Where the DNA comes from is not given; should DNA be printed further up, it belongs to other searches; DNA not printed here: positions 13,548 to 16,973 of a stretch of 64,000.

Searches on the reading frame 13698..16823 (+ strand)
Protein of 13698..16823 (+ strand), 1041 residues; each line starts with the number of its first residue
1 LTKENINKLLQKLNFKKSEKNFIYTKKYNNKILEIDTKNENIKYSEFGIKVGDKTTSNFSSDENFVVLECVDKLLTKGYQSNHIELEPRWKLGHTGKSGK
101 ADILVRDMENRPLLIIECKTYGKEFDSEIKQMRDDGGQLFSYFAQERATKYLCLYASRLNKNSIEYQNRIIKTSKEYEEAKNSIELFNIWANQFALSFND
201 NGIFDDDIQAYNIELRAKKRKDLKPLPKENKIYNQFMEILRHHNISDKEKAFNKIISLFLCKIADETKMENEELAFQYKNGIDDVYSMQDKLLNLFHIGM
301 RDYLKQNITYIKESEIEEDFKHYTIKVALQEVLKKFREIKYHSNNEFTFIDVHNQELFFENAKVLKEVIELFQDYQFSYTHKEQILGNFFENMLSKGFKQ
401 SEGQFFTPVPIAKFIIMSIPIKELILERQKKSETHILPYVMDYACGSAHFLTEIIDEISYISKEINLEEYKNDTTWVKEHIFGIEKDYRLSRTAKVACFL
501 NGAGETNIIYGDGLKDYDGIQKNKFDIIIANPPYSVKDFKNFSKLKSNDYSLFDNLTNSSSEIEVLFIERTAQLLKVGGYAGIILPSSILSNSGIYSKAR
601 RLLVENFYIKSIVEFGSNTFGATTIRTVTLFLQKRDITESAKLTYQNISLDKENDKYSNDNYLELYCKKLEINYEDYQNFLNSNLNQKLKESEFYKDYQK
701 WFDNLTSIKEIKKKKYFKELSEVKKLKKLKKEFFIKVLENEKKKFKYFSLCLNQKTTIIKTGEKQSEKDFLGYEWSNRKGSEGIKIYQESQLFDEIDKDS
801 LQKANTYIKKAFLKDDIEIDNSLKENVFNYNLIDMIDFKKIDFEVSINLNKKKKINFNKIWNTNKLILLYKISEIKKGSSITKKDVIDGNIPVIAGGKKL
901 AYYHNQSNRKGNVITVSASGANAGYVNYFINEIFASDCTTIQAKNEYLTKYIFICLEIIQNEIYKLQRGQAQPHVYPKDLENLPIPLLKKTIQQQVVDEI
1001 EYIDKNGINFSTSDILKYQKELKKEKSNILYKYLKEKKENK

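Call 45: search_protein_families(library=pfam, proteins=[window:13698-16823:+], max_evalue=0.00001)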
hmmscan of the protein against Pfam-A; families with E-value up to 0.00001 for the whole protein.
window:13698-16823:+ (1041 aa): 3 families
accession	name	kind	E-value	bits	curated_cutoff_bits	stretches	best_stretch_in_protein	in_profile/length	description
PF02384.22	N6_Mtase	-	4e-32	112.2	20.4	1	383-723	3-302/311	N-6 DNA Methylase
PF07669.17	Eco57I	-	6e-17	62.7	25.3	1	463-618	48-168/171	Eco57I restriction-modification methylase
PF01420.25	Methylase_S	-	2.1e-13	51.2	22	1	872-1007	12-155/168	Type I restriction modification DNA specificity domain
